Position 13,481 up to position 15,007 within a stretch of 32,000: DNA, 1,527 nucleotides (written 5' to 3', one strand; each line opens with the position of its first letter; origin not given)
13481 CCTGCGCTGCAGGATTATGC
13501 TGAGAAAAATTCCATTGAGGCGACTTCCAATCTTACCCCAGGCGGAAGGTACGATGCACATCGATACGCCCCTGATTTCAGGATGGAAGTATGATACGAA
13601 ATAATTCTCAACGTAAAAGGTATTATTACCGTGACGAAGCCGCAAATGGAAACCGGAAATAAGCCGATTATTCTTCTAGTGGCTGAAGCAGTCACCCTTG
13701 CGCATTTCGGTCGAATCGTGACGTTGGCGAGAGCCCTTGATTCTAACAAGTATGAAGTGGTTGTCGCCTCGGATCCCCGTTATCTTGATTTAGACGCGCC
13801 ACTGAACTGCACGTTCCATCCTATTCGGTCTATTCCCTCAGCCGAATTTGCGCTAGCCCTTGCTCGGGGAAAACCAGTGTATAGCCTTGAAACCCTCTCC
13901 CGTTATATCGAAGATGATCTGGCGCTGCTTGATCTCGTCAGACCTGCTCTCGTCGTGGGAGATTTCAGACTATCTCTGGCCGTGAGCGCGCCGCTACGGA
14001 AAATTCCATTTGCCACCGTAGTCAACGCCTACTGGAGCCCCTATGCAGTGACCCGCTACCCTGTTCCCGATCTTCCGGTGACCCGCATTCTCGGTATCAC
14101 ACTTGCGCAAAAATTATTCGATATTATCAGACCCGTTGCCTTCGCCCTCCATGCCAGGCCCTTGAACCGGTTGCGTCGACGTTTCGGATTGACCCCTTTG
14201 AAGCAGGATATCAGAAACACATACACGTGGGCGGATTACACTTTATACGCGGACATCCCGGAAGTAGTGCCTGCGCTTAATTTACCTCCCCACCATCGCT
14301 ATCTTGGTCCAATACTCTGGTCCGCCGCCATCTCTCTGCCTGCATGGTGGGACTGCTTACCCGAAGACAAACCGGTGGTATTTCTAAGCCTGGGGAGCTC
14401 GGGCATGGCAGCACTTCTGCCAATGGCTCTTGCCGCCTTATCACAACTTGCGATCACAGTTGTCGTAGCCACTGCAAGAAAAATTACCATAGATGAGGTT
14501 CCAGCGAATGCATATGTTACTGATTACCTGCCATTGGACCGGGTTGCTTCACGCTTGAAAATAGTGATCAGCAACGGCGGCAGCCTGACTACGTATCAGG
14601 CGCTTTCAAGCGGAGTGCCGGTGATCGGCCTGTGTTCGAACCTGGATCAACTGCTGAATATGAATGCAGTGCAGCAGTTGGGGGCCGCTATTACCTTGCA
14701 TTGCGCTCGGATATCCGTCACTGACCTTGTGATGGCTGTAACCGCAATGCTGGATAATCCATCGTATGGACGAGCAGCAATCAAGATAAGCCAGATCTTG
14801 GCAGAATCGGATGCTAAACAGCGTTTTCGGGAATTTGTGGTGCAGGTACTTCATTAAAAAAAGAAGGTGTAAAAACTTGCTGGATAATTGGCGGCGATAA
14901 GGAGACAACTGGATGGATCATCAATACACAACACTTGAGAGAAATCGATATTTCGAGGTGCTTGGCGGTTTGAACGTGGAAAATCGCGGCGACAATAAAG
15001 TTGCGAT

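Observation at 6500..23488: A ~17 kb PEP-CTERM-linked island with the parts to make, tailor and export an acyl-amino-acid-type lipid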

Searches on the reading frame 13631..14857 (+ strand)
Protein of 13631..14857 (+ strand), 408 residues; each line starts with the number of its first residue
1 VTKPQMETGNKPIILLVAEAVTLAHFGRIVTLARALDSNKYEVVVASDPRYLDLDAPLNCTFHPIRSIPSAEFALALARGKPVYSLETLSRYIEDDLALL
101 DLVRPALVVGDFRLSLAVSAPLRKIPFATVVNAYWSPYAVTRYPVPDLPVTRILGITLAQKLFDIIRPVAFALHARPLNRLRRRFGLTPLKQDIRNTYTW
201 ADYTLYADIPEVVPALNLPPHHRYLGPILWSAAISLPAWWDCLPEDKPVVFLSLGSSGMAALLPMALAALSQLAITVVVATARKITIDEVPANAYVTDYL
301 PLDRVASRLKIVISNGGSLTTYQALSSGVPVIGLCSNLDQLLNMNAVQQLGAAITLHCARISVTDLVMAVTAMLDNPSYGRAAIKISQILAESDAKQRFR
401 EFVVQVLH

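Call 3: search_protein_families(library=pfam, proteins=[window:13631-14857:+], max_evalue=0.01)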
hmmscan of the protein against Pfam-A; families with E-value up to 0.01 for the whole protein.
window:13631-14857:+ (408 aa): 3 families
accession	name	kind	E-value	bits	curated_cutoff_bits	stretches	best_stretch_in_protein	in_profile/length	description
PF06722.18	EryCIII-like_C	-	6.6e-14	52.5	31.7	1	267-388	4-127/145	Erythromycin biosynthesis protein CIII-like, C-terminal domain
PF00201.24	UDPGT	-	4.9e-12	45.9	19.5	1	249-390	277-422/499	UDP-glucoronosyl and UDP-glucosyl transferase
PF04101.22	Glyco_tran_28_C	-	5.4e-06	27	22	1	292-398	54-165/166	Glycosyltransferase family 28 C-terminal domain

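Call 4: search_protein_families(library=ncbifam, proteins=[window:13631-14857:+], max_evalue=0.01)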
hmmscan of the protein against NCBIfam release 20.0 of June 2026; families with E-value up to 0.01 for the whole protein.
window:13631-14857:+ (408 aa): 7 families
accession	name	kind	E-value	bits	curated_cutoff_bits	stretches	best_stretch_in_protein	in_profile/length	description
TIGR04516.1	glycosyl_450act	subfamily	3e-21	76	440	1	235-388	235-395/418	activator-dependent family glycosyltransferase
TIGR01426.2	MGT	subfamily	4.5e-19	68.7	260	1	222-393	203-377/393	macrolide family glycosyltransferase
NF033129.1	macro_glyco_Mgt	subfamily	1.6e-08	34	700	1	247-398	226-383/393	macrolide-inactivating glycosyltransferase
NF000362.1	self_GT_OleI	exception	3.4e-07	29.8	700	1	239-388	247-401/424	OleI family self-immunity macrolide glycosyltransferase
TIGR00661.1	MJ1255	subfamily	2.6e-05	23.6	195.9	0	310-358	249-299/321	MJ1255/VC2487 family glycosyltransferase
NF000354.1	glycotrans_Rgt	equivalog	6.7e-05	22.2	800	1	171-383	164-380/411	rifamycin-inactivating glycosyltransferase Rgt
TIGR01133.1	murG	equivalog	0.00029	19.9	250.25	1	253-402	192-352/353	undecaprenyldiphospho-muramoylpentapeptide beta-N-acetylglucosaminyltransferase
